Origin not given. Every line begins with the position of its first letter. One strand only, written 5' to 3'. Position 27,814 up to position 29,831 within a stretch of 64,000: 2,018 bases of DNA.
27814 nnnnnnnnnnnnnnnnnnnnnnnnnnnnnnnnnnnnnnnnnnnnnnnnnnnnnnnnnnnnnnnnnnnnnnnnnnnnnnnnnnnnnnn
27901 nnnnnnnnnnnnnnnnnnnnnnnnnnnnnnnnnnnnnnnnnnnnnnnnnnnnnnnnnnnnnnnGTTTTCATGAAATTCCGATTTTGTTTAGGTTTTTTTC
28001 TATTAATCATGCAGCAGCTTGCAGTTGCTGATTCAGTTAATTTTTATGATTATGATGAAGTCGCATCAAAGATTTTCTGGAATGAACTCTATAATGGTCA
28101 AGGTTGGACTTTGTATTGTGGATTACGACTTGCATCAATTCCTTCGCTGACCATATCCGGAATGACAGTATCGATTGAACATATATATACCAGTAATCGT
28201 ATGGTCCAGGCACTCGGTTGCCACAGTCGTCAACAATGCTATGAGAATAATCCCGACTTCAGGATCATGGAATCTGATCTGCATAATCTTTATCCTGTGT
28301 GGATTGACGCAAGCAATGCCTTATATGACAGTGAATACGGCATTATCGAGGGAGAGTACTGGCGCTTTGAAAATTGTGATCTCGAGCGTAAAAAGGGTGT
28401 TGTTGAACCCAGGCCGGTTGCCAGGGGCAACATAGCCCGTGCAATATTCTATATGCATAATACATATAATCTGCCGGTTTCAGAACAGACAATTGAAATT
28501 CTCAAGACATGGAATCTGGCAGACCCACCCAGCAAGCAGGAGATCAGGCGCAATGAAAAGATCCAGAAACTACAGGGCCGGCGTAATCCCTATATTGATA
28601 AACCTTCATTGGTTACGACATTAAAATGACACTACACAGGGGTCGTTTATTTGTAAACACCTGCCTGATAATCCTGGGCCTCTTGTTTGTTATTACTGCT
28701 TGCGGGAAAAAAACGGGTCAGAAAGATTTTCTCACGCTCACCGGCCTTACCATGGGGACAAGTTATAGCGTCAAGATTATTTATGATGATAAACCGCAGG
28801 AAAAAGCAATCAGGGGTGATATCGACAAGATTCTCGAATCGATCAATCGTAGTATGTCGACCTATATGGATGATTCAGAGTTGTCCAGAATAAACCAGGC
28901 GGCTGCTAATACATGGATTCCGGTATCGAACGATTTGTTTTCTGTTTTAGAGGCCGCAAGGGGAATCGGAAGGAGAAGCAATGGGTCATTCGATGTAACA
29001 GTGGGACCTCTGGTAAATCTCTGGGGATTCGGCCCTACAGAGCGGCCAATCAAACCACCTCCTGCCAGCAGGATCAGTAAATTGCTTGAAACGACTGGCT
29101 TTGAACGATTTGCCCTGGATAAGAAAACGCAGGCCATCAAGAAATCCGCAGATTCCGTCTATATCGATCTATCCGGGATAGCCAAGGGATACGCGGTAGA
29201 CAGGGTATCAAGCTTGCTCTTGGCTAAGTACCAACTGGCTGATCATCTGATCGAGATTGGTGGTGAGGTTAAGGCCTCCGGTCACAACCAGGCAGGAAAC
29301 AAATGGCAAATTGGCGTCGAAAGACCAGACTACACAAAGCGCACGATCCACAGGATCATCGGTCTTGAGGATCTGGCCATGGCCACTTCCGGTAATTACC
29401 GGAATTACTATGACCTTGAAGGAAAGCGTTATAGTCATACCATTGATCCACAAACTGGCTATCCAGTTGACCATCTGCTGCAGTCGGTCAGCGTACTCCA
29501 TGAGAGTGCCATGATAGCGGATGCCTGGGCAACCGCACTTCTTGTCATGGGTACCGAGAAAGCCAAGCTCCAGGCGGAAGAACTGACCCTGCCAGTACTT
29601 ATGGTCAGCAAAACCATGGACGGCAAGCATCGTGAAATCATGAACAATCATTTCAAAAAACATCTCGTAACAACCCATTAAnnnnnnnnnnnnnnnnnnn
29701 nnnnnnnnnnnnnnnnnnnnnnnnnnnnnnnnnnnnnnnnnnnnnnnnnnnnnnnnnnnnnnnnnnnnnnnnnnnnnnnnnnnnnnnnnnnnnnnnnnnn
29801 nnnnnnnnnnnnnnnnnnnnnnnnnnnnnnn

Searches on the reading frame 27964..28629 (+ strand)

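Call 8: search_protein_families(library=ncbifam, proteins=[window:27964-28629:+], max_evalue=0.00001)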
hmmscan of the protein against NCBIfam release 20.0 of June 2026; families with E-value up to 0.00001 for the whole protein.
window:27964-28629:+ (221 aa): 1 family
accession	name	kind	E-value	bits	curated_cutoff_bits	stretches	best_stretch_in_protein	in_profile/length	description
NF011716.0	PRK15137.1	equivalog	1.9e-22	80.4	372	1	87-213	101-228/235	deoxyribonuclease I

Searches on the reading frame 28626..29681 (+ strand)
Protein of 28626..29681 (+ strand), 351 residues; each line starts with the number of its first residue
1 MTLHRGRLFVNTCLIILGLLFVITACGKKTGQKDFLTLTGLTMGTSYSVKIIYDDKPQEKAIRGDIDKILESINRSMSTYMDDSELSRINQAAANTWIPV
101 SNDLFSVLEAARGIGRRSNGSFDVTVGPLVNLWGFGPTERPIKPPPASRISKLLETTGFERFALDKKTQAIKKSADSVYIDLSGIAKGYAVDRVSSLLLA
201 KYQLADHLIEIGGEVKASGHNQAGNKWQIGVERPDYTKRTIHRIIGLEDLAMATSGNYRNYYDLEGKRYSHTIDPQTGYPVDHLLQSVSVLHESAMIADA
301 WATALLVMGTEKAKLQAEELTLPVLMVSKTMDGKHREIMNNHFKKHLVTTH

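Call 8: search_protein_families(library=ncbifam, proteins=[window:28626-29681:+], max_evalue=0.00001)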
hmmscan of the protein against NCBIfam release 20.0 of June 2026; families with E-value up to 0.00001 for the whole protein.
window:28626-29681:+ (351 aa): 1 family
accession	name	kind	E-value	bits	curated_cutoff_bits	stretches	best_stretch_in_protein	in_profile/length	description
NF007774.0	PRK10461.1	equivalog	4.3e-87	292.2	498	1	12-349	6-348/351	FAD:protein FMN transferase ApbE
